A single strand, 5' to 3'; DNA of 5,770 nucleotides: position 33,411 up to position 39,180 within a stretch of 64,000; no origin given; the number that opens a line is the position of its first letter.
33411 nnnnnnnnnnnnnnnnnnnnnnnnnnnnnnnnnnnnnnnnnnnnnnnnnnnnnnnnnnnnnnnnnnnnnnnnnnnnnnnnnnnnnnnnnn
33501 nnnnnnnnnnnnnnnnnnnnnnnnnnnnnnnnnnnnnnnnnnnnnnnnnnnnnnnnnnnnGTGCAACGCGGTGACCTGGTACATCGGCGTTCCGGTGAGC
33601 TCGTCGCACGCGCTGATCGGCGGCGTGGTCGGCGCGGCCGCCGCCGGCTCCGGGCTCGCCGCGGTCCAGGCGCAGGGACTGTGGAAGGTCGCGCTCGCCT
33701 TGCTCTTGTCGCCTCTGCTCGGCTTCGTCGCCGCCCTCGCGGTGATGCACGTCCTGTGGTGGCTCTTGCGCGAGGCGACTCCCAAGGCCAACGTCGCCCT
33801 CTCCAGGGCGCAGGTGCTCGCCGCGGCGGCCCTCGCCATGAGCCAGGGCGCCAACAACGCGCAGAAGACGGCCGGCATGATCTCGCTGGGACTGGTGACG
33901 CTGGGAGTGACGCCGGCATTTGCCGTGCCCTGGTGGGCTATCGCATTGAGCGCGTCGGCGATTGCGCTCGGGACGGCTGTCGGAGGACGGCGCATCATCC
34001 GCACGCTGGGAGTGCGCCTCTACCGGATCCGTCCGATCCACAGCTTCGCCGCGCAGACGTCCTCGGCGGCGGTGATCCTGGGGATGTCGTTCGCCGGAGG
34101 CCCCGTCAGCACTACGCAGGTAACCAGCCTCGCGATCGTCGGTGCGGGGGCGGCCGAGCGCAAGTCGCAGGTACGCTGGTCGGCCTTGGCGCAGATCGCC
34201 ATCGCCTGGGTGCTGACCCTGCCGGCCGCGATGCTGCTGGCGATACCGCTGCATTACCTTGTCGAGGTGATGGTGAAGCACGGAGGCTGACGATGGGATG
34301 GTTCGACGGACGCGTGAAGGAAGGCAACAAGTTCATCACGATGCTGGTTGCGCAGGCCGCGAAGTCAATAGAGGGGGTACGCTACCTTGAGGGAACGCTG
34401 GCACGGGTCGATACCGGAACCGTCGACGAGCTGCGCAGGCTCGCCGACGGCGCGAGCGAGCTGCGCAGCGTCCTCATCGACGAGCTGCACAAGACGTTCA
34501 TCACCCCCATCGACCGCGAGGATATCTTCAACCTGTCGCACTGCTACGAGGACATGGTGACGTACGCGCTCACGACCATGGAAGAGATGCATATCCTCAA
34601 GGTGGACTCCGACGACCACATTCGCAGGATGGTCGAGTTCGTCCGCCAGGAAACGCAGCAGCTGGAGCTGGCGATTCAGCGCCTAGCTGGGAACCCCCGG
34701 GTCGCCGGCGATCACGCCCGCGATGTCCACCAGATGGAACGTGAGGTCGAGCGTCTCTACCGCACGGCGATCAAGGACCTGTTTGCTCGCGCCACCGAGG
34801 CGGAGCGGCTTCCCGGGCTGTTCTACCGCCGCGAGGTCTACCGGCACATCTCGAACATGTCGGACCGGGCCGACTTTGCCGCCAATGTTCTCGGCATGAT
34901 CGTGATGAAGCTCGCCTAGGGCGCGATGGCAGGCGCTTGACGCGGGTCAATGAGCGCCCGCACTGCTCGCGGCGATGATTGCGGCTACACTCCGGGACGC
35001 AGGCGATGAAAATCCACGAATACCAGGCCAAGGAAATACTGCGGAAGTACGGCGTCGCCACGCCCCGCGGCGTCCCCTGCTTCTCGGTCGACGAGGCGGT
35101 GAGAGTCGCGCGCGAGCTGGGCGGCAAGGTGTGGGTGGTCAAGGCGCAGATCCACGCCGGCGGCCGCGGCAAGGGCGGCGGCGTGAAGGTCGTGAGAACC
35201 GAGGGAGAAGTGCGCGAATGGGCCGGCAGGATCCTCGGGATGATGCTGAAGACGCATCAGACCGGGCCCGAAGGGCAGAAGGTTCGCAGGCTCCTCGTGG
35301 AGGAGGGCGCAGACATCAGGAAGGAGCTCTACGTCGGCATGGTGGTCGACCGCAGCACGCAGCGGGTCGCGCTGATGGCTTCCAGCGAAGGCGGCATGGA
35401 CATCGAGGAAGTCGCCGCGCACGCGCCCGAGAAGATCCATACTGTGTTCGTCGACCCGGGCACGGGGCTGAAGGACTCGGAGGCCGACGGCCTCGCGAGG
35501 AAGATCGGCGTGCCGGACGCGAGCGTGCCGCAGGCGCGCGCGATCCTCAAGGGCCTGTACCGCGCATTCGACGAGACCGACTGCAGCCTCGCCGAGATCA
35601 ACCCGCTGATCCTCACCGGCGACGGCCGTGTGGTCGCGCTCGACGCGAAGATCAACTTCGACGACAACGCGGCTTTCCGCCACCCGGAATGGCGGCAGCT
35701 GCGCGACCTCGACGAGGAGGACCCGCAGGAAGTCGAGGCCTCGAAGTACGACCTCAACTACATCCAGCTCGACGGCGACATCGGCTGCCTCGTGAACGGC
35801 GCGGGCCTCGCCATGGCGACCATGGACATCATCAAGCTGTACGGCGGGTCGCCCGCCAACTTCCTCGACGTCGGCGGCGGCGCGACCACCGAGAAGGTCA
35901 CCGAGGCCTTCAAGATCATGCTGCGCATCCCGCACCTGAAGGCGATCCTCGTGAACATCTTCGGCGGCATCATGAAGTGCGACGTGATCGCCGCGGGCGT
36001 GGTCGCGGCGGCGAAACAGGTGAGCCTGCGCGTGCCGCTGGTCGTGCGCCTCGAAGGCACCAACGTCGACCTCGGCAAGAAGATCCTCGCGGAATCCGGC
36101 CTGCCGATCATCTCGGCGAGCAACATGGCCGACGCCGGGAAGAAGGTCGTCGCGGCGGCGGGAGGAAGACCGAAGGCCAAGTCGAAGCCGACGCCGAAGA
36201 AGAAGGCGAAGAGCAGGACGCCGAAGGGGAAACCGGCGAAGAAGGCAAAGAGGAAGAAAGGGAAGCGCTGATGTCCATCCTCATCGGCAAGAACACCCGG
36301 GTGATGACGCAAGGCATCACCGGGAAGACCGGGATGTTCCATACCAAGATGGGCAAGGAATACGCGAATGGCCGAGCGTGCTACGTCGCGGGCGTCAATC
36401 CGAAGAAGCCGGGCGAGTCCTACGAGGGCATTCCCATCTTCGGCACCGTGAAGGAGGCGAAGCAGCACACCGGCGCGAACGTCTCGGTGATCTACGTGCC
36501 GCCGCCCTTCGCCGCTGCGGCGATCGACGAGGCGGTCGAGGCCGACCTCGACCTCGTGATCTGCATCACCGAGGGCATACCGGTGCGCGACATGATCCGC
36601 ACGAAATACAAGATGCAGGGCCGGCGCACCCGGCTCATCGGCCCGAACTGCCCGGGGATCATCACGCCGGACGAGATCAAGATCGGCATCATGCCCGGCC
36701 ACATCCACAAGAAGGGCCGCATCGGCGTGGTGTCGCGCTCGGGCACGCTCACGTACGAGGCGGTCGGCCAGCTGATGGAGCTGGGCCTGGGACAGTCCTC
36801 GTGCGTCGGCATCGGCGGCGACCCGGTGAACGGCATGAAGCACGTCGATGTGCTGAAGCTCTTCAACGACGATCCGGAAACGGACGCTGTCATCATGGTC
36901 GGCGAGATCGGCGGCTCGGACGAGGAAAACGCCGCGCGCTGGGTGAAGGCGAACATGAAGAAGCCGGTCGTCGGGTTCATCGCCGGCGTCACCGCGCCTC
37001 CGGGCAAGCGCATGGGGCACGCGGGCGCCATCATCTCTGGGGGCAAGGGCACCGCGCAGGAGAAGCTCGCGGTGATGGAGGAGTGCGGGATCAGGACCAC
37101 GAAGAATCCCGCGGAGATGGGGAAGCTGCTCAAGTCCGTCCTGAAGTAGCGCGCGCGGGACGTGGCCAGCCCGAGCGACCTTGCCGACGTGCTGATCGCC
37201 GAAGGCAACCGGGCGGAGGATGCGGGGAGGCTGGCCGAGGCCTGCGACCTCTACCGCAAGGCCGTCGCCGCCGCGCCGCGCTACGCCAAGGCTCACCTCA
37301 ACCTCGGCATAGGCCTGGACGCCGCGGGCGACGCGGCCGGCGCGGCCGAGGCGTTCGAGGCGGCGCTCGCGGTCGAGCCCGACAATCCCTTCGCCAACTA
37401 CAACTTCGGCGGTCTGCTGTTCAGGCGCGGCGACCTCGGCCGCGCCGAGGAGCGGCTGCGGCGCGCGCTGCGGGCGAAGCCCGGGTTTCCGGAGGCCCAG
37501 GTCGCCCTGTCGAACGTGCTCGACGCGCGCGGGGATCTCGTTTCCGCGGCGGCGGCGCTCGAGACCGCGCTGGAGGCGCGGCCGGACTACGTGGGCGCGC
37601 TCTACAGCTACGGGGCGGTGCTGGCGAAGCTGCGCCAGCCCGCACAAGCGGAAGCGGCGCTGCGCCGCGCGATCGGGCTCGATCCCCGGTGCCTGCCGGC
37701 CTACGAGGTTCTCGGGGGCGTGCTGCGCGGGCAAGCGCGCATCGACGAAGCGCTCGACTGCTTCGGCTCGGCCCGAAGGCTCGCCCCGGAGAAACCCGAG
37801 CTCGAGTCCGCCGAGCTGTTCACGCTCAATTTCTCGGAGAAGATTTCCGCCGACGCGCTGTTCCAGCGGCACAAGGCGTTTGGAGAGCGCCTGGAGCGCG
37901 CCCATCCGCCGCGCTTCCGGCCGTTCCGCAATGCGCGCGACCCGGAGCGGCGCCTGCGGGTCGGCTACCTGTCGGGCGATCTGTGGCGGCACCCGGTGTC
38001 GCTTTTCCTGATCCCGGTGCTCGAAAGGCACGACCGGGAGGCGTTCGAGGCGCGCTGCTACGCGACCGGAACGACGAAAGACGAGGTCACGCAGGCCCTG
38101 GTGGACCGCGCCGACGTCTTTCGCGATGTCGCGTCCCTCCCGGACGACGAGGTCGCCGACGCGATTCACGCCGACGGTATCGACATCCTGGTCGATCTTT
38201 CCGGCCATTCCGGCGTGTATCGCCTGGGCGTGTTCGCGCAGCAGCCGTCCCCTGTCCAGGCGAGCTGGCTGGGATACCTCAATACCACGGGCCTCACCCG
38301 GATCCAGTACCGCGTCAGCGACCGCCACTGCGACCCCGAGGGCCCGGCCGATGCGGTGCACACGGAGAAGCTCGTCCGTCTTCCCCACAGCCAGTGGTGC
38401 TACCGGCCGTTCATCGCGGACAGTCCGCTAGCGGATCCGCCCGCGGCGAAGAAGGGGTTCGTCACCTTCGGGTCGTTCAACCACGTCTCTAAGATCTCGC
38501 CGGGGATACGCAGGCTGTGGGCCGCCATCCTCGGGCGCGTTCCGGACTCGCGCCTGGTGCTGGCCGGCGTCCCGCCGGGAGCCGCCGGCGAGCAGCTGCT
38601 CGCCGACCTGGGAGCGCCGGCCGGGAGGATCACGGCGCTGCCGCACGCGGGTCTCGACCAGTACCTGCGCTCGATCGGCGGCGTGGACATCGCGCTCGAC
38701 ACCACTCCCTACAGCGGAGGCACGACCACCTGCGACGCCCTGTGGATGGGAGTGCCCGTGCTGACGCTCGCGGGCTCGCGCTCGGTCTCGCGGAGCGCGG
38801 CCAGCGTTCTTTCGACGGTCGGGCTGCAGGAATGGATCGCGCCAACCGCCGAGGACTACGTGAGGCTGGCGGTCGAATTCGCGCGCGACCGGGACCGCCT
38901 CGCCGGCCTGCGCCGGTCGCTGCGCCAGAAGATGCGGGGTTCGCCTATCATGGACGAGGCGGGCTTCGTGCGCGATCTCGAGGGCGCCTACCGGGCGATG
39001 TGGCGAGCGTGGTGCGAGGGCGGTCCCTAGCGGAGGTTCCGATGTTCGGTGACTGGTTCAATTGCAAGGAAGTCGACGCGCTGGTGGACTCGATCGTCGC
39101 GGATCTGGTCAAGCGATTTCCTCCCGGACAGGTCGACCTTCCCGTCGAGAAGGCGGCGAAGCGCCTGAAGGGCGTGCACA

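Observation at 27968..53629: Five TTGAY-N4-RTCAA palindromes in promoter regions predict a Crp/Fnr-type regulon linking sucCD, formate dehydrogenase, fhs, oxc-frc and an ABC importer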

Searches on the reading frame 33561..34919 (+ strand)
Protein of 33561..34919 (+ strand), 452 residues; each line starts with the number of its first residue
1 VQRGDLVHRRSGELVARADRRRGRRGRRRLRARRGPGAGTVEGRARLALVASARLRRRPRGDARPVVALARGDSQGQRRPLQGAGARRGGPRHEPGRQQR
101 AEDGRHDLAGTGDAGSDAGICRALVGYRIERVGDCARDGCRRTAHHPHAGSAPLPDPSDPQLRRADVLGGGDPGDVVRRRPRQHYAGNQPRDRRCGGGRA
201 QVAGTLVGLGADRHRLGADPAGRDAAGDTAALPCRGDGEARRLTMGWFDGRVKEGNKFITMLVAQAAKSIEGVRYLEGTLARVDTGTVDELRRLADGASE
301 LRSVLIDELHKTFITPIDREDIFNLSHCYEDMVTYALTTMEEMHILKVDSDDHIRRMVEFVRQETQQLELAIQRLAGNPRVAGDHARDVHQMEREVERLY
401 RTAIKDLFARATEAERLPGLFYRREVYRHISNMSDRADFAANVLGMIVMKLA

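Call 10: search_protein_families(library=ncbifam, proteins=[window:33561-34919:+])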
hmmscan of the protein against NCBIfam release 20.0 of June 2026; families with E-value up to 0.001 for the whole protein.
window:33561-34919:+ (452 aa): 1 family
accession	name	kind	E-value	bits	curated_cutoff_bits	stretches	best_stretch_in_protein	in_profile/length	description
TIGR00153.1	TIGR00153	hypoth_equivalog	2.1e-05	24.4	104.3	1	250-449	12-214/217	TIGR00153 family protein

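Call 17: search_protein_families(library=pfam, proteins=[window:33561-34919:+])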
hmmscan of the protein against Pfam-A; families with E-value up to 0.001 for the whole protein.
window:33561-34919:+ (452 aa): 1 family
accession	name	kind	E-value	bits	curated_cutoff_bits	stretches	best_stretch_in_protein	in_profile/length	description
PF01865.21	PhoU_div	-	3.6e-11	43.3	24.4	1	287-449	48-213/214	Protein of unknown function DUF47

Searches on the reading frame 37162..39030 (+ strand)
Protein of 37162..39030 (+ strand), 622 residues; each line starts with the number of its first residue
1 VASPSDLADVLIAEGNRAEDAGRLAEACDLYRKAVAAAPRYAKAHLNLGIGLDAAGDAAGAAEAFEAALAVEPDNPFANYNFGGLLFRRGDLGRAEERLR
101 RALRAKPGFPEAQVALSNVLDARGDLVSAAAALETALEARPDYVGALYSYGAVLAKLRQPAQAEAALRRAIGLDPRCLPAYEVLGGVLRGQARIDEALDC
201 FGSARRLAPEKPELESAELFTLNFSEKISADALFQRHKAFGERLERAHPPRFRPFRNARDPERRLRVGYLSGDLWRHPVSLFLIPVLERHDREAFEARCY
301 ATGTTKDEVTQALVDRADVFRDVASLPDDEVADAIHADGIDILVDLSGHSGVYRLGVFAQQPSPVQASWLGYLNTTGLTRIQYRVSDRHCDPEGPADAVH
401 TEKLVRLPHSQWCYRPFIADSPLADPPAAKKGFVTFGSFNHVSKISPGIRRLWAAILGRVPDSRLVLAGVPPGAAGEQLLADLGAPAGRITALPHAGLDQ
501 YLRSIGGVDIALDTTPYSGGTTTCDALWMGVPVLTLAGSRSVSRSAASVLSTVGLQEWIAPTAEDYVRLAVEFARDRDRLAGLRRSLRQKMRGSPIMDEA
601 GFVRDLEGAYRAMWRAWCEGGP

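Call 10: search_protein_families(library=ncbifam, proteins=[window:37162-39030:+])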
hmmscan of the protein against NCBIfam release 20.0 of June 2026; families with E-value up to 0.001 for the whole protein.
window:37162-39030:+ (622 aa): 16 families
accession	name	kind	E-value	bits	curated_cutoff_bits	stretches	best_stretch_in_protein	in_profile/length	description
TIGR02521.1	type_IV_pilW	equivalog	5.8e-21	75.1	154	2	21-119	44-141/234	type IV pilus biogenesis/stability protein PilW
NF040959.1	MamA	equivalog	1e-20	74.1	200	2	4-142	33-171/204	magnetosome protein MamA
TIGR02917.1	PEP_TPR_lipo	equivalog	1.8e-17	62.6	312.2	1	21-213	444-636/899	XrtA/PEP-CTERM system TPR-repeat protein PrsT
NF033758.1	gliding_GltE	equivalog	9.1e-14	51.2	225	2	103-214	215-326/411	adventurous gliding motility TPR repeat lipoprotein GltE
NF033762.1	social_mot_Tgl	equivalog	8e-12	45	225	1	41-210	30-202/252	social motility TPR repeat lipoprotein Tgl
NF033920.0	C39_PA2778_fam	equivalog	7.1e-11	42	150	1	91-174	171-254/255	PA2778 family cysteine peptidase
TIGR02552.1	LcrH_SycD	equivalog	2.9e-10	40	104.8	1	20-105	30-115/136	SycD/LcrH family type III secretion system chaperone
NF047371.1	FlcA_CTERM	equivalog_domain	2.6e-07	29.5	300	1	23-138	414-535/646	periplasmic flagellar collar protein FlcA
NF008391.2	PRK11189.1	equivalog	7.7e-07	28.9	250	1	31-103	88-160/297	lipoprotein NlpI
TIGR00990.1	3a0801s09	subfamily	1e-06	27.7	757.25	1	56-217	413-581/615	mitochondrial import receptor subunit TOM70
NF049992.1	NGTferase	equivalog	2.2e-06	26.6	1000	1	490-587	486-584/614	UDP-glucose:protein N-beta-glucosyltransferase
TIGR04510.1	mod_pep_cyc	subfamily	1.7e-05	23.5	400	1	55-239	411-596/814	putative peptide modification system cyclase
TIGR00540.1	TPR_hemY_coli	hypoth_equivalog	1.9e-05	23.6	142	1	16-131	269-380/385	heme biosynthesis-associated TPR protein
NF008520.0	PRK11447.1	equivalog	5.8e-05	21.1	858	0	89-142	282-335/1157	cellulose synthase complex outer membrane protein BcsC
NF008757.0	PRK11788.1-5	equivalog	0.00012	21.4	363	0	19-150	191-322/388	lipopolysaccharide assembly protein LapB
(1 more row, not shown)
